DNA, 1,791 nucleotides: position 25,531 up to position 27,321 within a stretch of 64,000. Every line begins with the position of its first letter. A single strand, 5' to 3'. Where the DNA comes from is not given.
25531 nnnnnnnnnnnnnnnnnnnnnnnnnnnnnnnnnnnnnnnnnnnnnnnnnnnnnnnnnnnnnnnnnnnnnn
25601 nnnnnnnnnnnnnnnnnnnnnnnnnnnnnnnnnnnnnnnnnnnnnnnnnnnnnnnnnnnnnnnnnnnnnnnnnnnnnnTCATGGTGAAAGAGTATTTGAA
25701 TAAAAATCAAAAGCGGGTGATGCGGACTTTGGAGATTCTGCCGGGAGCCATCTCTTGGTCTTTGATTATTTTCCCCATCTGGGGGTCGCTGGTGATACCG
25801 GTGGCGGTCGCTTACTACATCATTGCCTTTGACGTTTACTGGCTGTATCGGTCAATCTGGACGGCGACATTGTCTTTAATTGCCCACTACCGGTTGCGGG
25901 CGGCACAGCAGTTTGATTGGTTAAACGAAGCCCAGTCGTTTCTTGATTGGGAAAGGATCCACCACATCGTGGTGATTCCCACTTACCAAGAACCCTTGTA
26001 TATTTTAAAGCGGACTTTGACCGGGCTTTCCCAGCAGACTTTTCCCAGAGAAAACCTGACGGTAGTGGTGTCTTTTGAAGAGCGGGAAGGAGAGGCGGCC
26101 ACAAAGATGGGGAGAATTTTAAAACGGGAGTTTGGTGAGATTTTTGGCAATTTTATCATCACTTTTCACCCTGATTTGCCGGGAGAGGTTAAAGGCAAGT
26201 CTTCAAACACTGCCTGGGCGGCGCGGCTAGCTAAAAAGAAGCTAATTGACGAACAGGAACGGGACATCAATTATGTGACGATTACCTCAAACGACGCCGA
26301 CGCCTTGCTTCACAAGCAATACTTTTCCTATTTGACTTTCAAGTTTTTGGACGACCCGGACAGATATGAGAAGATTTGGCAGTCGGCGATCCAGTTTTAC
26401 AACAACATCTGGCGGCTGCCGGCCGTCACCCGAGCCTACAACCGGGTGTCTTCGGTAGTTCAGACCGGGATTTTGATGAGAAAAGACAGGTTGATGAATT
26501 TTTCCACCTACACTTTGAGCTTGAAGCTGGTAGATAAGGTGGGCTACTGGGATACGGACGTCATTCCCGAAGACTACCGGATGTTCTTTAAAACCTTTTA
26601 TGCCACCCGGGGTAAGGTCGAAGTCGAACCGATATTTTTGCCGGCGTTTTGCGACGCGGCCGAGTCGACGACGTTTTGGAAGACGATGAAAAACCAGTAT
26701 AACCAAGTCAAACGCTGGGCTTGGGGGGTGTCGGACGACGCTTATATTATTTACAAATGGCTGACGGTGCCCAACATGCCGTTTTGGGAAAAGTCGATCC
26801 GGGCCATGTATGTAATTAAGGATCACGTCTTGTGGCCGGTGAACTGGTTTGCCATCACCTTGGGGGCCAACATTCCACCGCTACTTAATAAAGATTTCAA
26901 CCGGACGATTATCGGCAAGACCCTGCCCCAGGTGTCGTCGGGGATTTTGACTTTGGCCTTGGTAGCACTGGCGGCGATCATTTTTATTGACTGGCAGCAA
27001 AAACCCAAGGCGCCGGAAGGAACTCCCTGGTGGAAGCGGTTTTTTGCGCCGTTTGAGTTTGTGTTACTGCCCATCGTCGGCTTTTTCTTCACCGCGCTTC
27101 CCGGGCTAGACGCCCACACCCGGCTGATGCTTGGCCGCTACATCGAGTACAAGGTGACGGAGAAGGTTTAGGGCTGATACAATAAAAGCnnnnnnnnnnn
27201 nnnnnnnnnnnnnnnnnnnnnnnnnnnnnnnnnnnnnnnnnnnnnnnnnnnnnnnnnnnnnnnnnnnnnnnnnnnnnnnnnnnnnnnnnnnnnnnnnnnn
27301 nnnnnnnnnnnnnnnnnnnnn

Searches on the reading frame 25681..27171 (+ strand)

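Call 10: search_protein_families(library=pfam, proteins=[window:25681-27171:+], max_evalue=0.001)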
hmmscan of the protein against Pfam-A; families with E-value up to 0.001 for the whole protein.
window:25681-27171:+ (496 aa): 2 families
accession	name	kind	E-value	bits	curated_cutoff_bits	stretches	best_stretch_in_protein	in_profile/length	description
PF13632.12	Glyco_trans_2_3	-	1.8e-07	31.6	27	1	205-395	6-186/198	Glycosyl transferase family group 2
PF13641.12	Glyco_tranf_2_3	-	0.00053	20.5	27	1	97-222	5-111/230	Glycosyltransferase like family 2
